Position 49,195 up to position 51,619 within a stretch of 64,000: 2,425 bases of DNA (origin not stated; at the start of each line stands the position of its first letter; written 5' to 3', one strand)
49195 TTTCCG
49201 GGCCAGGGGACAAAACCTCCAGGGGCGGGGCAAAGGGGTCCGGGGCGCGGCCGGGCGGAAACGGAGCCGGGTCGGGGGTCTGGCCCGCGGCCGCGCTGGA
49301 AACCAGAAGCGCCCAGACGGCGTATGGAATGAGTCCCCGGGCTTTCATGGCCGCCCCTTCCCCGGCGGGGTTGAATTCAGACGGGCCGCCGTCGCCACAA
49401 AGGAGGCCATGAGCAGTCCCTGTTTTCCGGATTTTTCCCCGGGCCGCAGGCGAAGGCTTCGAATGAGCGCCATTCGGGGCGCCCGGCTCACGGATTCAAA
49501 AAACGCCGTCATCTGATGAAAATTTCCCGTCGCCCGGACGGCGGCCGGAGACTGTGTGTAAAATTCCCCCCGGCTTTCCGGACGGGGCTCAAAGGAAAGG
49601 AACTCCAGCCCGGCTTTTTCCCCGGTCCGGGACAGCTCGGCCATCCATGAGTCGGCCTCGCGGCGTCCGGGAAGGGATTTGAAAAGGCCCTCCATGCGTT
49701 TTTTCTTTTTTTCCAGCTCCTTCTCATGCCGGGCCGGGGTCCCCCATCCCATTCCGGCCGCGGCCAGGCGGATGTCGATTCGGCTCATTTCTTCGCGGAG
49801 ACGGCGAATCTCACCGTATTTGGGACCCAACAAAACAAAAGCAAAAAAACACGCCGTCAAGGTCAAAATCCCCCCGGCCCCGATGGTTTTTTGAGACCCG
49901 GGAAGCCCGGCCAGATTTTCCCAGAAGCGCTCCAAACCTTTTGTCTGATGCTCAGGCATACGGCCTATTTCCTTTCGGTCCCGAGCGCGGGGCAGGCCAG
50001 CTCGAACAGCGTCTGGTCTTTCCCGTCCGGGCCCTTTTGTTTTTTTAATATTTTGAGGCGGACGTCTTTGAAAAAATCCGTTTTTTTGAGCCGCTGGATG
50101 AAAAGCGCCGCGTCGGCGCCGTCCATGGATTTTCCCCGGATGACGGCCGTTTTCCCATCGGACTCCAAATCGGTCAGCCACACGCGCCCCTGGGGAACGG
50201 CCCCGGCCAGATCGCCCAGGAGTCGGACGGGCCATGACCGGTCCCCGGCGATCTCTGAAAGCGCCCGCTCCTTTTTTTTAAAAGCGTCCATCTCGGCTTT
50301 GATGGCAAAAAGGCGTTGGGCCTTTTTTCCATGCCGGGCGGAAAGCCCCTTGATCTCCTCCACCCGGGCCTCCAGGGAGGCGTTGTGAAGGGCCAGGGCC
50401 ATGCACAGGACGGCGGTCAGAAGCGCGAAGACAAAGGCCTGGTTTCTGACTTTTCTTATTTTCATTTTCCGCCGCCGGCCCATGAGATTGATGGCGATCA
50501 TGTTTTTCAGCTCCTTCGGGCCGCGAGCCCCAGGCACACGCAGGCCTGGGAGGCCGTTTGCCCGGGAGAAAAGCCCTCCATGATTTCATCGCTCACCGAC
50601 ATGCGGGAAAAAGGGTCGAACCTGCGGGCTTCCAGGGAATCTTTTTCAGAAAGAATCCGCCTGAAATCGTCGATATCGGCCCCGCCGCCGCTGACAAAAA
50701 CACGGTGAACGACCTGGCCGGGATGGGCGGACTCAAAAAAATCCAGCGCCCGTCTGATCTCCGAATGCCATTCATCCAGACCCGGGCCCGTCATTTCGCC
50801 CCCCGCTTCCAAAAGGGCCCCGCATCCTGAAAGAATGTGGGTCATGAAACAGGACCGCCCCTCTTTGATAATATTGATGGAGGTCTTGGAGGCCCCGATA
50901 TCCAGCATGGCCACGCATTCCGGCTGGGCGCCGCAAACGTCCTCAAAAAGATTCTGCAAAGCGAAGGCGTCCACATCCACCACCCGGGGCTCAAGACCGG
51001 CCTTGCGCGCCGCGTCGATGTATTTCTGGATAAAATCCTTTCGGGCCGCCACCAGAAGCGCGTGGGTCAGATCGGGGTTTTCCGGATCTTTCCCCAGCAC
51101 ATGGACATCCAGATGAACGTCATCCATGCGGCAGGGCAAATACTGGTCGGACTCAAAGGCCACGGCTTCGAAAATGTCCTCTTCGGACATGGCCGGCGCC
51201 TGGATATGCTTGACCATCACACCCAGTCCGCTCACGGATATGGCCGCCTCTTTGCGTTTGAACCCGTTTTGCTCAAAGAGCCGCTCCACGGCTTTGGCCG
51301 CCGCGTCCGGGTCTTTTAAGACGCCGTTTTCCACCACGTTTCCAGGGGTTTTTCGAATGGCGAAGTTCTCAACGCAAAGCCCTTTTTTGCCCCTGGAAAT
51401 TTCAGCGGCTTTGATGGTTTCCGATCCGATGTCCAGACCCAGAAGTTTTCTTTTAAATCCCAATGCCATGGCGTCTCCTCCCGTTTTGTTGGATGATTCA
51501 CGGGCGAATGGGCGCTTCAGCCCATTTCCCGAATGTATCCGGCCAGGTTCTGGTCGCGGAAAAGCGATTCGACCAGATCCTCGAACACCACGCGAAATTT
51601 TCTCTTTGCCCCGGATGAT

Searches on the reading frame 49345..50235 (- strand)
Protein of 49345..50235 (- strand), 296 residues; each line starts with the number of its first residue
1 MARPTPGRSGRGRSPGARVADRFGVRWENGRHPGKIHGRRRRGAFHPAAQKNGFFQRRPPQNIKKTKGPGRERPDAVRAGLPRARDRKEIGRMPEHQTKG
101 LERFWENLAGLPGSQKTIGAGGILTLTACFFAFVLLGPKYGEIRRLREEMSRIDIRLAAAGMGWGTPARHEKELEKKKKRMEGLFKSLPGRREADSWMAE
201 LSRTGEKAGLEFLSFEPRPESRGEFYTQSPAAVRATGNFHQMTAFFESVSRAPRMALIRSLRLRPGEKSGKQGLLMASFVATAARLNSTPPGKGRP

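Call 72: search_protein_families(library=pfam, proteins=[window:49345-50235:-], max_evalue=0.00001)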
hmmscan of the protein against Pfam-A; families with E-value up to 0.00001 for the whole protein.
window:49345-50235:- (296 aa): 1 family
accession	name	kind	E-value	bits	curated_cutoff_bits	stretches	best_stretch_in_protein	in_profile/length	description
PF04350.18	PilO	-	1.6e-21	77.4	22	1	171-280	29-138/145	Pilus assembly protein, PilO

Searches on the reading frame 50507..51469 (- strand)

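Call 72: search_protein_families(library=pfam, proteins=[window:50507-51469:-], max_evalue=0.00001)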
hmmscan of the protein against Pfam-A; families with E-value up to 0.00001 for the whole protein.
window:50507-51469:- (320 aa): 1 family
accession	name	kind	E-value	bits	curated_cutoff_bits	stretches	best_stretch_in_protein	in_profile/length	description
PF11104.14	PilM_2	-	7e-56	190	27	2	11-209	1-205/340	Type IV pilus assembly protein PilM;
